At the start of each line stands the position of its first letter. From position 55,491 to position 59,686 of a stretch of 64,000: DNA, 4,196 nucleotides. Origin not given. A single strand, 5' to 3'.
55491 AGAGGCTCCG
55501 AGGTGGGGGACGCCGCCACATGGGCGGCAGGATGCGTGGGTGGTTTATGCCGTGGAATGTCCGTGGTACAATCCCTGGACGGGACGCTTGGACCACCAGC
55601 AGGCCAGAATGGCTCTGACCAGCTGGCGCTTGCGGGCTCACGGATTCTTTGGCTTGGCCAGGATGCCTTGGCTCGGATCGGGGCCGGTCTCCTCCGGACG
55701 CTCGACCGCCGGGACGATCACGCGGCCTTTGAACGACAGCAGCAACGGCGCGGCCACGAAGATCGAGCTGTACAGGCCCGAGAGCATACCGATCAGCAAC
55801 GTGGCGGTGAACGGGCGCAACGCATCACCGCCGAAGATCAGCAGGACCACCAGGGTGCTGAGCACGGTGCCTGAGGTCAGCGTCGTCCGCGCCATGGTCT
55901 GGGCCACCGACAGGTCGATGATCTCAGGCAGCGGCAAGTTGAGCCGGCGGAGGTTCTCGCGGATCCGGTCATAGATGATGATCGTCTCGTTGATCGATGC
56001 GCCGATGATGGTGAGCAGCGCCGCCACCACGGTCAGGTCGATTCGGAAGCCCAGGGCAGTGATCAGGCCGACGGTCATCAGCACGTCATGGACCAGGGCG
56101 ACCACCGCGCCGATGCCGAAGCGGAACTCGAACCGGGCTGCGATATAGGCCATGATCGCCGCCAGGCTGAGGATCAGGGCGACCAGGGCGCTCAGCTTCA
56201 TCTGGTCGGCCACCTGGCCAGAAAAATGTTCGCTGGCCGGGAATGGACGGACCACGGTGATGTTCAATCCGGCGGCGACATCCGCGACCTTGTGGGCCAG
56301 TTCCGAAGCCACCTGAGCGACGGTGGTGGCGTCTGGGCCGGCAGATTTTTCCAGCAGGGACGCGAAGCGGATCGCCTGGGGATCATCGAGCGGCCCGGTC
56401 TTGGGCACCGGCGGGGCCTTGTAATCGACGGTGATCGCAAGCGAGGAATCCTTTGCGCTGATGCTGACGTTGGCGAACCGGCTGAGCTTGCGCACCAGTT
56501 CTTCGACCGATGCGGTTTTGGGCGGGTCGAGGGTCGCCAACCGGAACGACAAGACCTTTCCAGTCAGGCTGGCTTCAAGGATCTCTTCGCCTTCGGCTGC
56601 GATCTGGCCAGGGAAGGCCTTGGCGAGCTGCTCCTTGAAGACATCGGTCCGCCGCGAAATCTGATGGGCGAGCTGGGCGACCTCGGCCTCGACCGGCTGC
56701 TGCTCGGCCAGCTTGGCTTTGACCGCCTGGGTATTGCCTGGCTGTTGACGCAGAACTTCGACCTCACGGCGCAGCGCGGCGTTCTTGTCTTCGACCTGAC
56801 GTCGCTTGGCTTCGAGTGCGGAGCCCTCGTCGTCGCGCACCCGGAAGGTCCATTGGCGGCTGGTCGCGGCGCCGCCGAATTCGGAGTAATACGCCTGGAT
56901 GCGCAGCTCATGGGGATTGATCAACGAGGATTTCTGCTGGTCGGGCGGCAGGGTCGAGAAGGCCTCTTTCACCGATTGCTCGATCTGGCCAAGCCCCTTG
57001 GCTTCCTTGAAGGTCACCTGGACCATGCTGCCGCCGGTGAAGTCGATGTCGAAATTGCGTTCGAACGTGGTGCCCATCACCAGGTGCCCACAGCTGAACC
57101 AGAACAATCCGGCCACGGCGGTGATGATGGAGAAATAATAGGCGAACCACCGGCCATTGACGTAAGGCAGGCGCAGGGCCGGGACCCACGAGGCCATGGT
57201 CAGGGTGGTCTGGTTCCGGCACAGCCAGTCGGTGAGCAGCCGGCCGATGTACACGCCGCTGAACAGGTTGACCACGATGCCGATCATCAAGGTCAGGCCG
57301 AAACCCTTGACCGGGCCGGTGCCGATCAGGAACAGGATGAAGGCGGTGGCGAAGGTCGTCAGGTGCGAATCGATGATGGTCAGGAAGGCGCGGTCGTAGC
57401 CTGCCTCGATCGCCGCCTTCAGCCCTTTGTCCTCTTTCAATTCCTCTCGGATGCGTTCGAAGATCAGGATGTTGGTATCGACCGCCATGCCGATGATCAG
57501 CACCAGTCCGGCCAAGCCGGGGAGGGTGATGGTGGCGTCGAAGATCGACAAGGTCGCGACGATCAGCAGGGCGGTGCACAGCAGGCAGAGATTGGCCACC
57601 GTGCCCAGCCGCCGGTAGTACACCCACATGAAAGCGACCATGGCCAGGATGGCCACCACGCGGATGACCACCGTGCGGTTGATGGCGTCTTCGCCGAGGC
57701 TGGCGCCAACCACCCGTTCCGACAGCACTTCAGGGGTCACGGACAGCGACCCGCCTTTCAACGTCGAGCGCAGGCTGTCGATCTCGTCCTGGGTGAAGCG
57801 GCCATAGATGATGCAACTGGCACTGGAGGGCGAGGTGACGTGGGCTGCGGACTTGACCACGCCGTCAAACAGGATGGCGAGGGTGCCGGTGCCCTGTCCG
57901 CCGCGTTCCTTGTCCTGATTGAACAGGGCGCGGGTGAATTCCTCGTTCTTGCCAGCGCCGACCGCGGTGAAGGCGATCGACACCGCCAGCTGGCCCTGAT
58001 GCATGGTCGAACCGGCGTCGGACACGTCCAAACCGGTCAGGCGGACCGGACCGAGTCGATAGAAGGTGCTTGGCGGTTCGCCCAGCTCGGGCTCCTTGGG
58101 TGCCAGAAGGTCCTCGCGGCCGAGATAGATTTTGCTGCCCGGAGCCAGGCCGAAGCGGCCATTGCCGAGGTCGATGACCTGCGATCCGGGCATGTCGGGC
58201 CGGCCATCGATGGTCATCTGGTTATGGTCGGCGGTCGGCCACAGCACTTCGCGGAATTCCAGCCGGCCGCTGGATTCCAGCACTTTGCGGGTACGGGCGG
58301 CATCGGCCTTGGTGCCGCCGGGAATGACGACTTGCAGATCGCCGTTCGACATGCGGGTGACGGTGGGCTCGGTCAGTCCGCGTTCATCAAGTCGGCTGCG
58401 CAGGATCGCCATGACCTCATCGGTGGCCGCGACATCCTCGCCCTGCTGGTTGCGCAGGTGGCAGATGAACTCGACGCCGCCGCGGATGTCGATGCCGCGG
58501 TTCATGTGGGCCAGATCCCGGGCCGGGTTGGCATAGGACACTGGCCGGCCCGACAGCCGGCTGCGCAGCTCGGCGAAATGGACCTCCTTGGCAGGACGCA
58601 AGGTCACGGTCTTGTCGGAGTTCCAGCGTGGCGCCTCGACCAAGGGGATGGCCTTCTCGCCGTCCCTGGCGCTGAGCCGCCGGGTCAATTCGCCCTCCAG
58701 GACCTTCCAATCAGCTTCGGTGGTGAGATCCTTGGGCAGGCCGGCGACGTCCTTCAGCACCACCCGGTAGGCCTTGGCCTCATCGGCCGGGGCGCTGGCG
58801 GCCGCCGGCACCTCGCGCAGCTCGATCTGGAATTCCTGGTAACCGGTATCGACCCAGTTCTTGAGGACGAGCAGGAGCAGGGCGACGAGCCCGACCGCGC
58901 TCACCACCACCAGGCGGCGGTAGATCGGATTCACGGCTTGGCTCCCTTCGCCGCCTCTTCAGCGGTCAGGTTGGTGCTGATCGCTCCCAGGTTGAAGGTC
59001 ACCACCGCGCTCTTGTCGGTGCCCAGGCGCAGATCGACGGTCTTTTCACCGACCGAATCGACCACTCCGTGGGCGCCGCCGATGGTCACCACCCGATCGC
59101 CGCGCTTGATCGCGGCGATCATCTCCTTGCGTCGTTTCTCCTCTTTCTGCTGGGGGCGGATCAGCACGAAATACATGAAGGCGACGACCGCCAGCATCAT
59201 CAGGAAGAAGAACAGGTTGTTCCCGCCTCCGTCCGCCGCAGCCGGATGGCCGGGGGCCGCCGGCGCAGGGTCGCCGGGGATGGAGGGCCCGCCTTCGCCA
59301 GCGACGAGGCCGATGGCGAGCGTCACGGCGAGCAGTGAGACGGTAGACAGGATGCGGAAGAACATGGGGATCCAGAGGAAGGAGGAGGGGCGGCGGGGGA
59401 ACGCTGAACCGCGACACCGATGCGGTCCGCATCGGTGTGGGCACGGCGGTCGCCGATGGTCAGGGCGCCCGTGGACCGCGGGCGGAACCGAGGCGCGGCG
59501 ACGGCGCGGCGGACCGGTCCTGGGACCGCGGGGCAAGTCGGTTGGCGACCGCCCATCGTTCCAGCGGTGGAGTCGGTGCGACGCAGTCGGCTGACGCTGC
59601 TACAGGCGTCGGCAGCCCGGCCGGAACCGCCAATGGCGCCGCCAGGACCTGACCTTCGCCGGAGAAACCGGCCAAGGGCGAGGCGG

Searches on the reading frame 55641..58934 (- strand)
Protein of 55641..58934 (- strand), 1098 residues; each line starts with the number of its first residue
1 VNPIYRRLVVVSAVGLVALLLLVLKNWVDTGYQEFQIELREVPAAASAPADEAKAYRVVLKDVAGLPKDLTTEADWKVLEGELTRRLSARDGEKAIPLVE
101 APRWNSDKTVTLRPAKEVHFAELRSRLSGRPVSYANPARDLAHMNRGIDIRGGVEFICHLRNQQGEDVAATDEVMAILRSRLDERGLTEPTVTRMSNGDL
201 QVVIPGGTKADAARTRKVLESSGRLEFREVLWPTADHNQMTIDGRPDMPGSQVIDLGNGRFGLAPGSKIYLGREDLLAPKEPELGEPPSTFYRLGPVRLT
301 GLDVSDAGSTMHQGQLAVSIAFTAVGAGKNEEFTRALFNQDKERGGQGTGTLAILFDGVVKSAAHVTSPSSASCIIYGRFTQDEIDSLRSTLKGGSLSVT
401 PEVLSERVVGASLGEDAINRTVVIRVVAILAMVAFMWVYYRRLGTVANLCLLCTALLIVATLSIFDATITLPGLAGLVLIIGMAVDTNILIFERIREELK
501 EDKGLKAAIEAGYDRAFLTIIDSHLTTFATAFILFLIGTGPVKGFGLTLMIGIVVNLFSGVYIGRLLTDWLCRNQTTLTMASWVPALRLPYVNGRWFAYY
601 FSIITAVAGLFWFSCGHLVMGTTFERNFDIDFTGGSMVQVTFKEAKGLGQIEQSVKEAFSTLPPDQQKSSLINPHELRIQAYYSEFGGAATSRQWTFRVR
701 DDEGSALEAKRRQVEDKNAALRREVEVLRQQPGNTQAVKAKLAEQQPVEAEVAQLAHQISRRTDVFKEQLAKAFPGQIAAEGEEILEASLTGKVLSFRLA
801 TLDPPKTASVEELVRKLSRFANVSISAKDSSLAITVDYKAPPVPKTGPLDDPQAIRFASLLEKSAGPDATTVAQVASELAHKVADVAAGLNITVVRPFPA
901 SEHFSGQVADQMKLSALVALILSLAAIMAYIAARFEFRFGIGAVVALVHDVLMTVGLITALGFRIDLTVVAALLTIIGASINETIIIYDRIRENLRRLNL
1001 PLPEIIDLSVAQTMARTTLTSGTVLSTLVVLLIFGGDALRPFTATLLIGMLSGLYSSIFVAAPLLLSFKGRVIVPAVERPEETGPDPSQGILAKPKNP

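Call 24: search_protein_families(library=pfam, max_evalue=0.01, proteins=[window:55641-58934:-])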
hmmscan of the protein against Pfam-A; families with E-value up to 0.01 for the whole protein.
window:55641-58934:- (1098 aa): 5 families
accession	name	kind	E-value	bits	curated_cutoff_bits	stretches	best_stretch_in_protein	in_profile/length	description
PF02355.23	SecD_SecF_C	-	7.8e-75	250.9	20.5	2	902-1069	19-187/189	Protein export membrane protein SecD/SecF, C-terminal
PF22599.2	SecDF_P1_head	-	6.7e-13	49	27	1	293-399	14-114/114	SecDF, P1 head subdomain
PF21760.3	SecD_1st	-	1.9e-08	34.1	27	1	172-230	2-58/60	Protein translocase subunit SecDF, P1 domain, N-terminal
PF03176.21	MMPL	-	2.5e-06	27.1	20.5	1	443-558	174-289/333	MMPL family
PF07549.19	Sec_GG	-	2.3e-05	24.2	20.3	0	630-645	12-27/28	SecD/SecF GG Motif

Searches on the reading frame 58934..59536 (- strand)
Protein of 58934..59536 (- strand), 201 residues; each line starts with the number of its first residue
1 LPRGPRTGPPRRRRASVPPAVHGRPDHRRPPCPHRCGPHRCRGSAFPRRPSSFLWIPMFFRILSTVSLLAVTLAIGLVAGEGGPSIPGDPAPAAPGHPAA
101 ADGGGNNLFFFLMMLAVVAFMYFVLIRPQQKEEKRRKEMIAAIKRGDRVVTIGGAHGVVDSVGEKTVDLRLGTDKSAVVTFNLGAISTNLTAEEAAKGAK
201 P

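Call 24: search_protein_families(library=pfam, max_evalue=0.01, proteins=[window:58934-59536:-])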
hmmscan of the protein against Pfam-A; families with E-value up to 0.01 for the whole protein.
window:58934-59536:- (201 aa): 1 family
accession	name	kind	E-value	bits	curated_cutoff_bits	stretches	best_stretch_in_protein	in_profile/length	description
PF02699.20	YajC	-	1.1e-24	86.5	28.2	1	110-187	2-77/78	Preprotein translocase subunit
